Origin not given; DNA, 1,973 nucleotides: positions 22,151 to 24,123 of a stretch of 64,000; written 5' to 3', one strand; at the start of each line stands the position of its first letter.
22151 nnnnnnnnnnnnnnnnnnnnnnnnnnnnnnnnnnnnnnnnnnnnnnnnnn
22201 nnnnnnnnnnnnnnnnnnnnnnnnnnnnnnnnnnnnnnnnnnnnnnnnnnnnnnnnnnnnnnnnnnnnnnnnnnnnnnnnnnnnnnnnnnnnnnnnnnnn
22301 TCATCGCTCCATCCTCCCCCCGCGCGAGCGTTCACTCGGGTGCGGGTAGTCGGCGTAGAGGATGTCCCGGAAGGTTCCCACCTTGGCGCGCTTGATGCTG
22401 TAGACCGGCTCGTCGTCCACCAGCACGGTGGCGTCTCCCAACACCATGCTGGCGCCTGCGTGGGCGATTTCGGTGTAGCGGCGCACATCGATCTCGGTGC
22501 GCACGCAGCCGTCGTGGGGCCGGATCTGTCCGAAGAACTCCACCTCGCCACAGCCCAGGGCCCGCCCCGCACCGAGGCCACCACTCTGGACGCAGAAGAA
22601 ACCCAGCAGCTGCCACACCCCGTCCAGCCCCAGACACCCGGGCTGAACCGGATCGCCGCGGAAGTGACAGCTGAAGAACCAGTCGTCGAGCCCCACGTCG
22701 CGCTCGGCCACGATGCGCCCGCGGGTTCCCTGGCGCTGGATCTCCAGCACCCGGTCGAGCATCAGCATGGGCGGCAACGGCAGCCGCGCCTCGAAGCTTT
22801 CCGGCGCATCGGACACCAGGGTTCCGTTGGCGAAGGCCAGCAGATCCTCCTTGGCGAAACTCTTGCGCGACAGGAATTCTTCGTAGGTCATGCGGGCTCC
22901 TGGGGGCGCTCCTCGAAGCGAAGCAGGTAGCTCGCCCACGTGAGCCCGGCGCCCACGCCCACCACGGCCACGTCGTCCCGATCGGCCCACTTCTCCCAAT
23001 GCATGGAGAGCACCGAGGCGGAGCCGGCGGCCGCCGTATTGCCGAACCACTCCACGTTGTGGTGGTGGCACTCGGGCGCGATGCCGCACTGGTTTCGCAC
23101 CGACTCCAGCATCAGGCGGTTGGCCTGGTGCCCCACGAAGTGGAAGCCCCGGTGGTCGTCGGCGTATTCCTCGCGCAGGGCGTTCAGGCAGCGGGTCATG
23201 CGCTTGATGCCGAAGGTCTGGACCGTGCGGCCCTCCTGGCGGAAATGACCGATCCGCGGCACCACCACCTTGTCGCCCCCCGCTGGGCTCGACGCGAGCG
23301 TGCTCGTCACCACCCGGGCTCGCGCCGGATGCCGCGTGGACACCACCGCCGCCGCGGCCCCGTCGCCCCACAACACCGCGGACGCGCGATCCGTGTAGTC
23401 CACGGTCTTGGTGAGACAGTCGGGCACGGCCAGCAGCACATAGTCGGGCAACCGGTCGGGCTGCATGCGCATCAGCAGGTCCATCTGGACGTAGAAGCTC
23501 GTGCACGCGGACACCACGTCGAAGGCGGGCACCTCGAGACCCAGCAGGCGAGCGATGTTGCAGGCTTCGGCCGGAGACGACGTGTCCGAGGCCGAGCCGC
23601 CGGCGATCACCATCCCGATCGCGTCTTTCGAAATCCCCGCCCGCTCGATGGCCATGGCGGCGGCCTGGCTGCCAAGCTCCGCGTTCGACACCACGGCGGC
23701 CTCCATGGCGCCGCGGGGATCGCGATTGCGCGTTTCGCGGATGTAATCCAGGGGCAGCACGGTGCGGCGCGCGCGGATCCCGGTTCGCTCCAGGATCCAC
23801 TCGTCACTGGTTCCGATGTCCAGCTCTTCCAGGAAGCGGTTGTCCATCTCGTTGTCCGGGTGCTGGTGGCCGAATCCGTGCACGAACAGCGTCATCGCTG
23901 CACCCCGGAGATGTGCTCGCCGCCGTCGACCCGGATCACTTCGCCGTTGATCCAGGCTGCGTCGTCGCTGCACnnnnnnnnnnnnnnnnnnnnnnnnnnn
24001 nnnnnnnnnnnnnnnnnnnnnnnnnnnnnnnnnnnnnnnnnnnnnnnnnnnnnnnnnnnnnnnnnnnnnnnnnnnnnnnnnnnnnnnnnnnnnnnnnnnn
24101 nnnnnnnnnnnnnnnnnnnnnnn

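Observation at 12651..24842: Ten-gene, translationally coupled accessory FAS-II-like lipid cassette with its own carboxylase, PPTase, acyltransferase and TetR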

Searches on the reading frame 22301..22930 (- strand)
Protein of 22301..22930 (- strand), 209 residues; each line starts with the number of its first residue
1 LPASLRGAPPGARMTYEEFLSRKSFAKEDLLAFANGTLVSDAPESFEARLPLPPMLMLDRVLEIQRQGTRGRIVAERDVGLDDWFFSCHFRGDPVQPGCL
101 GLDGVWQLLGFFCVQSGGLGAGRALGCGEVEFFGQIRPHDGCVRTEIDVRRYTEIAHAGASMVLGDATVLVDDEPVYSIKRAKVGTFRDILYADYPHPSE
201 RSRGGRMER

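Call 4: search_protein_families(library=pfam, proteins=[window:22301-22930:-])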
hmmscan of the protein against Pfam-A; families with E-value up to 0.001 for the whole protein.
window:22301-22930:- (209 aa): 1 family
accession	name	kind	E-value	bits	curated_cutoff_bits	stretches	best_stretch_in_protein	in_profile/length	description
PF07977.19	FabA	-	3.7e-38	130.7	23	1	50-179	1-137/138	FabA-like domain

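Call 5: search_protein_families(library=ncbifam, proteins=[window:22301-22930:-], max_evalue=0.01)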
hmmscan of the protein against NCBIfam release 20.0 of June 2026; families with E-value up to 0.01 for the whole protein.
window:22301-22930:- (209 aa): 5 families
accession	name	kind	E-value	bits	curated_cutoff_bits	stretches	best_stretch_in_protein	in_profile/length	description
NF003509.0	PRK05174.1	equivalog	2e-58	197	124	1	21-189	4-168/172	bifunctional 3-hydroxydecanoyl-ACP dehydratase/trans-2-decenoyl-ACP isomerase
TIGR01749.1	fabA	equivalog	5.2e-48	163.2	238.15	1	22-189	2-165/169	3-hydroxyacyl-[acyl-carrier-protein] dehydratase FabA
TIGR01750.1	fabZ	equivalog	2.7e-09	37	155.15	1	54-118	15-76/141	3-hydroxyacyl-ACP dehydratase FabZ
NF000582.1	PRK00006.1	equivalog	3.1e-09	36.9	113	1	54-117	14-74/137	3-hydroxyacyl-ACP dehydratase FabZ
NF009667.0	PRK13188.1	equivalog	4.9e-08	32.1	465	1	53-116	334-393/464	bifunctional UDP-3-O-[3-hydroxymyristoyl] N-acetylglucosamine deacetylase/3-hydroxyacyl-ACP dehydratase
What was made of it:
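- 22301..22891 (-): FabA, the 3-hydroxyacyl-ACP dehydratase/isomerase (196 aa). NF003509 gives 197 bits against a cut-off of 124 (call 5).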

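Call 44: find_encoding_contigs(protein=window:22301-22891:-, flank=10000, max_places=3)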
Protein window:22301-22891:- (196 aa): 6 contigs read that carry it; 3 places shown.
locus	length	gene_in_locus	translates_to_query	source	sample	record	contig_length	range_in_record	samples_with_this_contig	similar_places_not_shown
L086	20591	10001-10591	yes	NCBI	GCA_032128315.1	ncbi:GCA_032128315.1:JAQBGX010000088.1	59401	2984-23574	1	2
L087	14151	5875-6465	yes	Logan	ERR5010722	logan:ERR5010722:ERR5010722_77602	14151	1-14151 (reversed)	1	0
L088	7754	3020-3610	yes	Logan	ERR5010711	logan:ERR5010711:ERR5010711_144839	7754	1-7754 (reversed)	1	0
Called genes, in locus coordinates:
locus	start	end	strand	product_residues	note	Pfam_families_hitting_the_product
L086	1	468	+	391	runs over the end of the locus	PF00685:Sulfotransfer_1, PF13469:Sulfotransfer_3, PF17784:Sulfotransfer_4 (faint)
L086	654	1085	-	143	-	PF12172:zf-ChsH2, PF01796:OB_ChsH2_C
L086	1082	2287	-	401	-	PF22691:Thiolase_C_1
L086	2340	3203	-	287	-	PF02353:CMAS (weak), PF13489:Methyltransf_23, PF01135:PCMT (weak), PF01209:Ubie_methyltran, PF13847:Methyltransf_31, PF08241:Methyltransf_11, PF08242:Methyltransf_12, PF13649:Methyltransf_25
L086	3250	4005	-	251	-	PF03588:Leu_Phe_trans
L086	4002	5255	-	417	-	PF07676:PD40 (faint)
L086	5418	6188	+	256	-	PF23441:SDR, PF00106:adh_short, PF08659:KR, PF13561:adh_short_C2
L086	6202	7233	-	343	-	PF00933:Glyco_hydro_3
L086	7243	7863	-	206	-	PF01323:DSBA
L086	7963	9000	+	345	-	PF00106:adh_short (weak), PF13561:adh_short_C2 (weak), PF00106:adh_short, PF13561:adh_short_C2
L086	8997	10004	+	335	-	PF08545:ACP_syn_III, PF08541:ACP_syn_III_C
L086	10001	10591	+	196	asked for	PF07977:FabA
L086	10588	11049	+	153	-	PF22817:ApeP-like (weak), PF07977:FabA, PF22818:ApeI-like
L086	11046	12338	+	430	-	PF00109:ketoacyl-synt, PF02801:Ketoacyl-synt_C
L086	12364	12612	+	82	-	PF00550:PP-binding (weak)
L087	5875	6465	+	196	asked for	PF07977:FabA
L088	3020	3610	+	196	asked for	PF07977:FabA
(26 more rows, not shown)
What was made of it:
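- Checked: AT could start at TTG 20250, as in the public record of the same species (call 44).
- Tried and rejected: FabA then located the source species, GCA_032128315.1 (call 44).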

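Call 84: search_solved_structures(query=window:22301-22891:-, max_evalue=1e-10, show_alignments=1)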
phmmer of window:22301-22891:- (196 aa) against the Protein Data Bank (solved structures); distinct sequences matched with E-value up to 1e-10: 7.
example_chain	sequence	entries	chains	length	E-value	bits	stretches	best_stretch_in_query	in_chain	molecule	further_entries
2cf2_C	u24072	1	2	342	9.8e-78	263.9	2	8-177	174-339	FATTY ACID SYNTHASE, DH DOMAIN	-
6b7j_A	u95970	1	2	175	9e-41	143.2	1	9-177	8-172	3-hydroxydecanoyl-[acyl-carrier-protein] dehydratase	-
4fq9_A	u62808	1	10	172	1e-39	139.7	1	9-175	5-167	3-hydroxydecanoyl-[acyl-carrier-protein] dehydratase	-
4b0b_A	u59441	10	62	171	1.1e-39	139.7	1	9-175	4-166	3-HYDROXYDECANOYL-[ACYL-CARRIER-PROTEIN] DEHYDRATASE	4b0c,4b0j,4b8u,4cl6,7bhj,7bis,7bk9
4b0i_A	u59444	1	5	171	1e-38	136.5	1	9-175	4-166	3-HYDROXYDECANOYL-[ACYL-CARRIER-PROTEIN] DEHYDRATASE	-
1mka_A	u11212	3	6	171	1.3e-38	136.2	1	9-177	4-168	BETA-HYDROXYDECANOYL THIOL ESTER DEHYDRASE | N-{3-[DIHYDROXY(NONYL)-LAMBDA~4~-SULFANYL]PROPYL}-N~3~-[(2R)-2-HYDROXY-3,3-DIMETHYL-4-(PHO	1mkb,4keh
3q62_A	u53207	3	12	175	9.7e-36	126.8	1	8-176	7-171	3-hydroxydecanoyl-[acyl-carrier-protein] dehydratase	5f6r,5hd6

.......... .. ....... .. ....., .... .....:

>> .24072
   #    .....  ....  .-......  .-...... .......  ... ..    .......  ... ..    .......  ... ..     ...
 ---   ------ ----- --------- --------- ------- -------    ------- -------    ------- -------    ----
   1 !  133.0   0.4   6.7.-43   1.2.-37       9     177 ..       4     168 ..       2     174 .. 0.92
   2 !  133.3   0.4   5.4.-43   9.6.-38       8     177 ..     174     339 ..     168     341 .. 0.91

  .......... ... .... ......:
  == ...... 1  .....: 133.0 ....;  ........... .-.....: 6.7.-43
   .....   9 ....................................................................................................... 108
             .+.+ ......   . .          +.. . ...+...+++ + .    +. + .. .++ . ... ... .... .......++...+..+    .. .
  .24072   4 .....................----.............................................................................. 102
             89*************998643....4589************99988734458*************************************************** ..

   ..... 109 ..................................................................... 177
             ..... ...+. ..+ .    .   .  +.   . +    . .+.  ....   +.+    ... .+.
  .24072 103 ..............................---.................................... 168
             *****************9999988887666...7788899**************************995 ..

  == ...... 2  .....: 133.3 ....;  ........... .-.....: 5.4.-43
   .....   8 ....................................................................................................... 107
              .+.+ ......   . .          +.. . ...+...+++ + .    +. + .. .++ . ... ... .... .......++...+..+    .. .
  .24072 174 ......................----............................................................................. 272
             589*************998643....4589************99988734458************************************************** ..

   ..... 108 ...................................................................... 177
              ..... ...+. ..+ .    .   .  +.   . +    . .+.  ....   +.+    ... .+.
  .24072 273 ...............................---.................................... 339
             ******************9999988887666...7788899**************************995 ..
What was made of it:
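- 22301..22891 (-): It matches E. coli and Pseudomonas FabA at E 1e-39, and the CHF His and GLD Asp are conserved (call 84).
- On Type II fatty-acid synthase (FAS-II) enzyme set: FabA CHF and GLD align to E. coli FabA (call 84).
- FabA is a close relative of the true FabA (call 84).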

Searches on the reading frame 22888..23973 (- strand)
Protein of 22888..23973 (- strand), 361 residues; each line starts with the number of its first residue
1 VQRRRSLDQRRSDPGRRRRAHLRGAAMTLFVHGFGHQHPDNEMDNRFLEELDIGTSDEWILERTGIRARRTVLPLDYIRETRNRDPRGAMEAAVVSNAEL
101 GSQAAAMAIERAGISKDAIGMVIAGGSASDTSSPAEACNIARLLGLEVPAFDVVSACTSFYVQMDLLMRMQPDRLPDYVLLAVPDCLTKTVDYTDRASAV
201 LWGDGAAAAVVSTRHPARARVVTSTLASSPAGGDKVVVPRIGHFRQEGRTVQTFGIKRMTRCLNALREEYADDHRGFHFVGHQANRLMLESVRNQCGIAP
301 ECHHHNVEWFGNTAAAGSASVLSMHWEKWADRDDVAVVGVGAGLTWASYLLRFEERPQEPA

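Call 4: search_protein_families(library=pfam, proteins=[window:22888-23973:-])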
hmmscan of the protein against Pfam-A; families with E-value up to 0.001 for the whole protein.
window:22888-23973:- (361 aa): 2 families
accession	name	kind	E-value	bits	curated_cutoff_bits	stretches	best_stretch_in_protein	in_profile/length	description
PF08541.16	ACP_syn_III_C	-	8.8e-16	58.3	26.6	1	278-352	13-89/90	3-Oxoacyl-[acyl-carrier-protein (ACP)] synthase III C terminal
PF08545.16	ACP_syn_III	-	1.6e-13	50.8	24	1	151-228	1-78/80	3-Oxoacyl-[acyl-carrier-protein (ACP)] synthase III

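Call 5: search_protein_families(library=ncbifam, proteins=[window:22888-23973:-], max_evalue=0.01)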
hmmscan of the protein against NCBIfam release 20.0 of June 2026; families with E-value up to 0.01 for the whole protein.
window:22888-23973:- (361 aa): 10 families
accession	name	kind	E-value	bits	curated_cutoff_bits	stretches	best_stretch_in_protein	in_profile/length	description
NF006829.0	PRK09352.1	subfamily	7.4e-54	182.9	249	2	94-353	50-321/322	beta-ketoacyl-ACP synthase 3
TIGR00747.1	fabH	subfamily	4.2e-43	147.7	292.1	1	31-353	5-322/322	beta-ketoacyl-ACP synthase III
NF004623.0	PRK05963.1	equivalog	1.6e-33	116.4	437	1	31-352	8-327/328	beta-ketoacyl-ACP synthase III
NF005703.0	PRK07515.1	equivalog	2.9e-21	75.8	304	1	45-218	44-217/373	beta-ketoacyl-ACP synthase III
NF005541.0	PRK07204.1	equivalog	2.5e-20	73.1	402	1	97-352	52-328/329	beta-ketoacyl-ACP synthase III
NF006720.0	PRK09258.1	equivalog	6.2e-15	55.3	285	2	101-166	65-132/338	3-oxoacyl-ACP synthase III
NF005308.0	PRK06840.1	equivalog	2.2e-10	40.1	315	1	96-242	52-202/339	3-oxoacyl-ACP synthase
NF009519.0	PRK12880.1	equivalog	1.2e-09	38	436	1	97-240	60-201/353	beta-ketoacyl-ACP synthase III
TIGR01930.1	AcCoA-C-Actrans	subfamily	0.00027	20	240.55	1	86-159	8-85/385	acetyl-CoA C-acyltransferase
NF003274.0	PRK04262.1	equivalog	0.00046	19.3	244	1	99-349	53-304/347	hydroxymethylglutaryl-CoA synthase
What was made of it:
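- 22888..23895 (-): KAS III (FabH-like, 335 aa). TIGR00747 gives 148 bits against a cut-off of 292 (call 5).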

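Call 37: search_solved_structures(query=window:22888-23895:-, max_evalue=1e-15, show_alignments=2)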
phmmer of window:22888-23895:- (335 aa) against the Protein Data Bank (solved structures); distinct sequences matched with E-value up to 1e-15: 27.
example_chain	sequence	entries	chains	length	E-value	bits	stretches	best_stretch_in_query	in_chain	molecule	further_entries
1zow_A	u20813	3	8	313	1.6e-32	116.6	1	2-326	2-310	3-oxoacyl-[acyl-carrier-protein] synthase III | 3-oxoacyl-[acyl-carrier-protein] synthase 3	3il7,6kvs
8vd9_A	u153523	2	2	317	1.7e-29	106.6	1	6-327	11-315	Beta-ketoacyl-[acyl-carrier-protein] synthase III 1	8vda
1ebl_A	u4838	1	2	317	1.7e-28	103.3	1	6-327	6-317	BETA-KETOACYL-ACP SYNTHASE III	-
1hn9_A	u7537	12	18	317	2.8e-28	102.6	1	6-327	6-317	BETA-KETOACYL-ACYL CARRIER PROTEIN SYNTHASE III | 3-oxoacyl-[acyl-carrier-protein] synthase III | 3-oxoacyl-[acyl-carrier-protein] synthase 3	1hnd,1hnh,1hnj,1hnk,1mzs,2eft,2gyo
6x7r_A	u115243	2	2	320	2.8e-28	102.6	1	6-327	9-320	3-oxoacyl-[acyl-carrier-protein] synthase 3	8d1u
9ka2_A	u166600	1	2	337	3.5e-28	102.3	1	6-327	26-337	Beta-ketoacyl-[acyl-carrier-protein] synthase III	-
3il9_A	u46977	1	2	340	3.6e-28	102.2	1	6-327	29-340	3-oxoacyl-[acyl-carrier-protein] synthase 3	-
2ebd_A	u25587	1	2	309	6.7e-28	101.4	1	6-327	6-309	3-oxoacyl-[acyl-carrier-protein] synthase 3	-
9ka5_A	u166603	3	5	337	1.4e-26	97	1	6-327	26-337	Beta-ketoacyl-[acyl-carrier-protein] synthase III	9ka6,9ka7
4ylt_A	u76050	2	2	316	1.2e-24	90.7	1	7-327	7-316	3-oxoacyl-[acyl-carrier-protein] synthase 3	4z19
3h76_A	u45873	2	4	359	1.6e-23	86.9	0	6-188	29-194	PQS biosynthetic enzyme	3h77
4wzu_A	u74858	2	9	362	5.7e-23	85.2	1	27-330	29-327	3-oxoacyl-[acyl-carrier-protein] synthase 3 protein 2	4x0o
3il5_A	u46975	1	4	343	9.2e-23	84.5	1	13-328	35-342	3-oxoacyl-[acyl-carrier-protein] synthase 3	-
4nhd_A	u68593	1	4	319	1.3e-22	83.9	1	7-327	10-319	3-oxoacyl-[acyl-carrier-protein] synthase 3 protein 1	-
3h78_A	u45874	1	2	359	2.8e-22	82.9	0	6-188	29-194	PQS biosynthetic enzyme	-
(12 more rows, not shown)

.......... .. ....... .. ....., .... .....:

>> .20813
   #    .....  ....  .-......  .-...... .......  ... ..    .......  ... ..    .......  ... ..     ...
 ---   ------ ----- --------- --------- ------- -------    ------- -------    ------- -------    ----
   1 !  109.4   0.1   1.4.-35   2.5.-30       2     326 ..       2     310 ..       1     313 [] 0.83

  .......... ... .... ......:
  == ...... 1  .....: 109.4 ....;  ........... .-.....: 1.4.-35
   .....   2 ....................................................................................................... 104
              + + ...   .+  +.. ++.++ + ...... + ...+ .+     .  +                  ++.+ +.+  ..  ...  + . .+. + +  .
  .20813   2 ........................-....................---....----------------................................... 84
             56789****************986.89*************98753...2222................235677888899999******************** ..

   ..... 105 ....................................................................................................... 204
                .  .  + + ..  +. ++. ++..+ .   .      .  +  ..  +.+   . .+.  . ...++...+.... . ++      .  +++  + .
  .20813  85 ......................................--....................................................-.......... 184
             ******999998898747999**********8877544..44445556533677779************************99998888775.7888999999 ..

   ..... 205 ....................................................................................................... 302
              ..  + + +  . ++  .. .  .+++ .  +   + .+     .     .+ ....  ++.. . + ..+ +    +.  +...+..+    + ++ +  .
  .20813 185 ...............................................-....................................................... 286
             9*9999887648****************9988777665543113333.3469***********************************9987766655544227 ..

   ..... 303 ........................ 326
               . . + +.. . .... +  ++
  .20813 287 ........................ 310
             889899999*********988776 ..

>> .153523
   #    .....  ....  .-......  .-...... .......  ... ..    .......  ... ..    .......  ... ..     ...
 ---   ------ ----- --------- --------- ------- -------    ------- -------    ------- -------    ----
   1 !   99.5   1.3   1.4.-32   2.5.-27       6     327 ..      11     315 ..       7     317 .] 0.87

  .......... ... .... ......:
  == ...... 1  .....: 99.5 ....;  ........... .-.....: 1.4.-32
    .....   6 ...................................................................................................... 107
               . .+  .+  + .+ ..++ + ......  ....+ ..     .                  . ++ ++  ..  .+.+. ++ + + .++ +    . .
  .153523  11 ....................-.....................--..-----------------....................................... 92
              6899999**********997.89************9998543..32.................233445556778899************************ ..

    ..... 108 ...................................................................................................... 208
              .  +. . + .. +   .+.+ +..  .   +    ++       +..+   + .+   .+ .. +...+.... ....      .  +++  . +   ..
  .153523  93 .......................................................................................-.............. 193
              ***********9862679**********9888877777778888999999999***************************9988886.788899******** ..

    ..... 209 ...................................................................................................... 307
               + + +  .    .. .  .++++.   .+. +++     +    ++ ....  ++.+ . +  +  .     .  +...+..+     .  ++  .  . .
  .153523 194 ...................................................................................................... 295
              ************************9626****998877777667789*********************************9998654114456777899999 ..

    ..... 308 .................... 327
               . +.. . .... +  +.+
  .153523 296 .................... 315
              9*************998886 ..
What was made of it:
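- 22888..23895 (-): Cys (SACTSF), His (GHQAN) and Asn (FGNTAAA) align to S. aureus FabH 1zow (call 37).
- On Type II fatty-acid synthase (FAS-II) enzyme set: SACTSF, GHQAN and FGNTAAA align to S. aureus FabH (call 37).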
